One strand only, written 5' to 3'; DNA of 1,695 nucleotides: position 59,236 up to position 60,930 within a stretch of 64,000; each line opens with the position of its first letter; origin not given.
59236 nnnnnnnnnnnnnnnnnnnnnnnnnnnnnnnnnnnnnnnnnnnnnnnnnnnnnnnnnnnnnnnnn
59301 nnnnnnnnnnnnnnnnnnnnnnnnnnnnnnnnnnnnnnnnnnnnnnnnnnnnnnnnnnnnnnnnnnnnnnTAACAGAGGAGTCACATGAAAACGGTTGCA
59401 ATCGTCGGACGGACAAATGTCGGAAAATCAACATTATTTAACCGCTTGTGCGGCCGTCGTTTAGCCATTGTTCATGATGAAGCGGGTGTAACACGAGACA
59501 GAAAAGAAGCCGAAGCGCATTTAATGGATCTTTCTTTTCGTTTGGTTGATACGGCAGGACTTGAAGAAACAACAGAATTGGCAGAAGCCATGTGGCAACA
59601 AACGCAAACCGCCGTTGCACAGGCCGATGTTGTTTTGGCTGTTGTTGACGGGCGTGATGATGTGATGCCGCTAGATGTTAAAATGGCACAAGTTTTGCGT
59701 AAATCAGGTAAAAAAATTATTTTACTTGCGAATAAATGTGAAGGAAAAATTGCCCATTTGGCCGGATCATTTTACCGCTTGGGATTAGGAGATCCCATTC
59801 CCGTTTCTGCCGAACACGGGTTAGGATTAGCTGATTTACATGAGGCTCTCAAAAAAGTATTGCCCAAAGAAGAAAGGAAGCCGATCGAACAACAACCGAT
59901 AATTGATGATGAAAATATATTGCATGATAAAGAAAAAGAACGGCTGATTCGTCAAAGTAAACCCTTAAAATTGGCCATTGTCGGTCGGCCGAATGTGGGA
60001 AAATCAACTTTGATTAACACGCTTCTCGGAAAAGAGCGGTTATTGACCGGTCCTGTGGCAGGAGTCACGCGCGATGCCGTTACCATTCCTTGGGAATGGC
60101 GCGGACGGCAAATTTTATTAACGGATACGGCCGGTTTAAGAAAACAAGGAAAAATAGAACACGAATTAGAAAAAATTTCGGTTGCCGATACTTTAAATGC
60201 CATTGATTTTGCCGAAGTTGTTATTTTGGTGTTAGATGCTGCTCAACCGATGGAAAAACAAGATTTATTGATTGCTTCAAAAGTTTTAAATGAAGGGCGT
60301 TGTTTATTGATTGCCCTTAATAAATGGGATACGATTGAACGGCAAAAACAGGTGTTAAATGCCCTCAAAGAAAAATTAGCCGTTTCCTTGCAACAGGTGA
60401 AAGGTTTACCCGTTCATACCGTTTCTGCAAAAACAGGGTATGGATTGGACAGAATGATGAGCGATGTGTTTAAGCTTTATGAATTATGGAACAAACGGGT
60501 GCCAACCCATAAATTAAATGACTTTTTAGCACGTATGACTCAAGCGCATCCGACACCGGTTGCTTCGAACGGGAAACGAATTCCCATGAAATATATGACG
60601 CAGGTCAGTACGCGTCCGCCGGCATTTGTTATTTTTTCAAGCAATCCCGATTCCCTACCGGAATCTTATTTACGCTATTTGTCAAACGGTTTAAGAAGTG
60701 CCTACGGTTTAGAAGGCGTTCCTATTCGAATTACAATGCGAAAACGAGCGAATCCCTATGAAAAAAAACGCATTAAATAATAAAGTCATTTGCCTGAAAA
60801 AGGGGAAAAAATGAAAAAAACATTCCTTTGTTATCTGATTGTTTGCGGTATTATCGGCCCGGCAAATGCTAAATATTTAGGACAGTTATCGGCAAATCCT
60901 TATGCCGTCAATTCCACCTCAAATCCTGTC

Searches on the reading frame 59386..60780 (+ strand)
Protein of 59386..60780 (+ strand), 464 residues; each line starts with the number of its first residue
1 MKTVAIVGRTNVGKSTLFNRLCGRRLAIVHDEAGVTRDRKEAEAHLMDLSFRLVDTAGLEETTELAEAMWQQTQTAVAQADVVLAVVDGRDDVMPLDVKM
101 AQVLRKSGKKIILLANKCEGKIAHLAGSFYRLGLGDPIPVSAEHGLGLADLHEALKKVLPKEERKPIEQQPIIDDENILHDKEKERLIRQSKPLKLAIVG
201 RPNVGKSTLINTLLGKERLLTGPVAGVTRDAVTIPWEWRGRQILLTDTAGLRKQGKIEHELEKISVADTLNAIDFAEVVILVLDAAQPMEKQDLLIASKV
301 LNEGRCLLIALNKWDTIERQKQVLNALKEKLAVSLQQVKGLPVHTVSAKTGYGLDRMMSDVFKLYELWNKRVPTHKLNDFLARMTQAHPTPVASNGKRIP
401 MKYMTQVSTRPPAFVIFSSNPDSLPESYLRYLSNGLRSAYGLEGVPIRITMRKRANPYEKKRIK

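Call 7: search_protein_families(library=pfam, proteins=[window:59386-60780:+])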
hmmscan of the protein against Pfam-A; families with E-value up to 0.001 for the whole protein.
window:59386-60780:+ (464 aa): 19 families
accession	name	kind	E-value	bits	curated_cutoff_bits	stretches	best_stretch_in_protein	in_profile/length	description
PF01926.29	MMR_HSR1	-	8.8e-55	184.1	21.9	2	3-117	1-113/113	50S ribosome-binding GTPase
PF14714.11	KH_dom-like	-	4.4e-30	104.2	27.3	1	371-452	1-81/81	KH-domain-like of EngA bacterial GTPase enzymes, C-terminal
PF02421.24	FeoB_N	-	8.3e-29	100.6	27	2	195-359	2-154/156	Ferrous iron transport protein B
PF00009.33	GTP_EFTU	-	1.6e-19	70.7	26.5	2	267-364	84-185/188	Elongation factor Tu GTP binding domain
PF00350.29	Dynamin_N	-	3.2e-16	60.2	27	1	196-234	1-38/168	Dynamin family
PF04548.22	AIG1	-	1.2e-14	54.5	27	2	195-297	2-104/212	AIG1 family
PF03193.22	RsgA_GTPase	-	1.1e-10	42.1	30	0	182-225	95-138/174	RsgA GTPase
PF00071.28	Ras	-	2.5e-10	40.6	21.6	1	4-118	2-114/162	Ras family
PF08477.19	Roc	-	1.3e-09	38.7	27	1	4-118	2-118/119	Ras of Complex, Roc, domain of DAPkinase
PF00005.33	ABC_tran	-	1.6e-07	32.5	25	0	195-231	13-49/137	ABC transporter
PF00735.24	Septin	-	2.1e-05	24.4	26.2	0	3-64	6-77/280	Septin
PF00025.27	Arf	-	8e-05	22.6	22.3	0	187-359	8-168/174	ADP-ribosylation factor family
PF02492.25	cobW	-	8.4e-05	22.7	20.7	0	52-102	87-140/180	CobW/HypB/UreG, nucleotide-binding domain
PF19263.5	DUF5906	-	0.00019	22.5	27.6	0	199-216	2-20/114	Family of unknown function (DUF5906)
PF13401.12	AAA_22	-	0.00019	22.2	27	0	4-93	8-96/130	AAA domain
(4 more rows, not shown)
